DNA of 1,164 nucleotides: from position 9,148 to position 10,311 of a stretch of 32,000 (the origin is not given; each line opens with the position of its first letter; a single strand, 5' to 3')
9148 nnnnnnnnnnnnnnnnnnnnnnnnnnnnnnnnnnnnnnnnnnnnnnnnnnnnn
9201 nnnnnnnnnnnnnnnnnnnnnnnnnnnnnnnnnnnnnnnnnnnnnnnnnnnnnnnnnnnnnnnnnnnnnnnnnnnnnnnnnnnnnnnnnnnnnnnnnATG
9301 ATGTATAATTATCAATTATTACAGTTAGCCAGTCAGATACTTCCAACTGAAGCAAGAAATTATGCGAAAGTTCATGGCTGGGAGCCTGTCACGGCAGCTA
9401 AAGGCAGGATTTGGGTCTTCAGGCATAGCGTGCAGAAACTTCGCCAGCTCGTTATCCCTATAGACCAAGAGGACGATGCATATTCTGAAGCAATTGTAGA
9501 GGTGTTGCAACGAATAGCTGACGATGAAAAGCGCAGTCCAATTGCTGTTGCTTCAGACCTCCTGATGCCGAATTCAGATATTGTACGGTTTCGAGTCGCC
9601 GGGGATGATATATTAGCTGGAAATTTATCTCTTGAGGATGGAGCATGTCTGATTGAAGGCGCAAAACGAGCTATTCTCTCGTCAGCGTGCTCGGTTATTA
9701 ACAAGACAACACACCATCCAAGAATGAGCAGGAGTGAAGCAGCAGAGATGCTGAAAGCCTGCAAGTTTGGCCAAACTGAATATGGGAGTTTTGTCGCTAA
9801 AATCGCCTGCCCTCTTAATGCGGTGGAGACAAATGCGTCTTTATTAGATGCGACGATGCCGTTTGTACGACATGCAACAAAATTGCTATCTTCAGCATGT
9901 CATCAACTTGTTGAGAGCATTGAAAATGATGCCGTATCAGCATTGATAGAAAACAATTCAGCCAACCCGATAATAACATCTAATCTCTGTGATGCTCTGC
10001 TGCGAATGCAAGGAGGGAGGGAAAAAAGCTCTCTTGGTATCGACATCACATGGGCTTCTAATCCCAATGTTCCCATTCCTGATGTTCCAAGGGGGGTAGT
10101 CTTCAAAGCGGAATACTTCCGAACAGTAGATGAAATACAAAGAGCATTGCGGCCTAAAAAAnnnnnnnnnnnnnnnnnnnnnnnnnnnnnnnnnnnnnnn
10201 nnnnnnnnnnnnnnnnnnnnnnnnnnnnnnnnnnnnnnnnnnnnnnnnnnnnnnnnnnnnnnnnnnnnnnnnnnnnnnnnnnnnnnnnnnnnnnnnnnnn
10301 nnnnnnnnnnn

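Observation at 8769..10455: DUF4365-like nuclease translationally coupled to a 385-aa orphan protein: candidate two-gene defence module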

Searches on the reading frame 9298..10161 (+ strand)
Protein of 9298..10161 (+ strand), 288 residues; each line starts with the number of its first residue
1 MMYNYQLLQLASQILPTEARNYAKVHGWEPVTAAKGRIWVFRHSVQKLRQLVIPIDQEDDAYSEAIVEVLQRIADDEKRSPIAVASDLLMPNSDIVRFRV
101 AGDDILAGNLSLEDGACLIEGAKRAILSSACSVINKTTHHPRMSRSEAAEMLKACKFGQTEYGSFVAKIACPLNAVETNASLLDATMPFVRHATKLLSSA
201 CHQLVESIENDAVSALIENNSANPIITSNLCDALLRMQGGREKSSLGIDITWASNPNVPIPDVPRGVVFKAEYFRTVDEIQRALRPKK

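Call 44: predict_structure(alignment_id=A3)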
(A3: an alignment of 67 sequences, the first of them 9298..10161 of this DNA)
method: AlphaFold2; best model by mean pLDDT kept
length: 288 residues; sequences in the alignment: 67
mean_pLDDT: 91.5   pTM: 0.89
mean pLDDT of the five models: 91.5, 90.8, 90.0, 89.7, 89.7
residues with pLDDT >= 90: 221; 70-90: 52; 50-70: 15; < 50: 0
segments of 3 or more residues with pLDDT < 50: none
pLDDT, mean of each block of 10 residues (from residue 1): 84 96 93 91 92 95 97 93 93 95 76 92 97 94 87 89 83 83 77 97 98 96 95 93 91 92 95 97 90
secondary structure, 60 per line:
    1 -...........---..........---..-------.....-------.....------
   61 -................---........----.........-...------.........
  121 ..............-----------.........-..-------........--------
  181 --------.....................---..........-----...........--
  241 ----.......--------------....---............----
elements in order: H2-12 H16-25 E38-42 E50-54 H62-77 H81-88 E93-101 H112-134 H146-154 E165-172 H189-209 H213-222 H228-238 E245-251 E266-269 H273-284

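Call 46: fold_search(model_id=the predicted structure, library=pdb)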
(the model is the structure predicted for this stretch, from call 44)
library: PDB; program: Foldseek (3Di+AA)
matches with E <= 10: 257; with E <= 0.001: 0
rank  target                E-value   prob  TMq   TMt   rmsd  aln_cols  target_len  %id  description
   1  6w6v_E                7.2e-02  0.44  0.19  0.30  14.9       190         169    8  Structure of yeast RNase MRP holoenzyme (released 2020-07-15)
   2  9h8t_K                1.6e-01  0.07  0.14  0.11  17.4       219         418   11  Cryo-EM structure of the atovaquone-inhibited Complex III from the Chlorocebus sabaeus respirasome (released 2025-07-02)
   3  6agb_E                2.0e-01  0.44  0.18  0.30   7.3       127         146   13  Cryo-EM structure of yeast Ribonuclease P (released 2018-10-17)
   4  8p3o_A                2.0e-01  0.11  0.16  0.14  26.5       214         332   11  Full-length bacterial polysaccharide co-polymerase WzzE mutant R267A from E. coli. C4 symmetry (released 2023-07-26)
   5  6o79_A                2.1e-01  0.08  0.16  0.09  16.9       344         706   10  Crystal structure of Csm1-Csm4 cassette in complex with cA3 (released 2019-07-31)
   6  2czv_C                2.2e-01  0.63  0.18  0.35   5.7       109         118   13  Crystal structure of archeal RNase P protein ph1481p in complex with ph1877p (released 2006-06-27)
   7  6o75_A                2.2e-01  0.07  0.16  0.08  17.9       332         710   10  Crystal structure of Csm1-Csm4 cassette in complex with pppApA (released 2019-07-31)
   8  7c79_E                3.2e-01  0.35  0.17  0.30  10.3       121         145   14  Cryo-EM structure of yeast Ribonuclease MRP (released 2020-07-08)
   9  8p3p_A                3.4e-01  0.13  0.17  0.15  20.2       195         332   12  Full-length bacterial polysaccharide co-polymerase WzzE mutant R267E from E. coli. C4 symmetry (released 2023-07-26)
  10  4w8y_B                4.0e-01  0.06  0.14  0.06  19.3       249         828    7  Structure of full length Cmr2 from Pyrococcus furiosus (Manganese bound form) (released 2014-10-15)
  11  4v5e_AY               4.4e-01  0.08  0.11  0.09  14.3       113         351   12  Insights into translational termination from the structure of RF2 bound to the ribosome (released 2014-07-09)
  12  6ahr_E                4.7e-01  0.30  0.16  0.27   7.4       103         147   11  Cryo-EM structure of human Ribonuclease P (released 2018-12-05)
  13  3a12_F                4.7e-01  0.14  0.14  0.11   8.0       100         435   25  Crystal structure of Type III Rubisco complexed with 2-CABP (released 2010-04-07)
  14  9g9b_A                4.9e-01  0.08  0.16  0.08  14.8       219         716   10  CryoEM structure of Enterococcus italicus Csm-crRNA (4.3) complex (released 2025-01-29)
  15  3wz0_C                5.2e-01  0.44  0.17  0.36   5.3       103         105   13  On archaeal homologs of the human RNase P proteins Pop5 and Rpp30 in the hyperthermophilic archaeon Thermococcus kodak (released 2015-09-16)
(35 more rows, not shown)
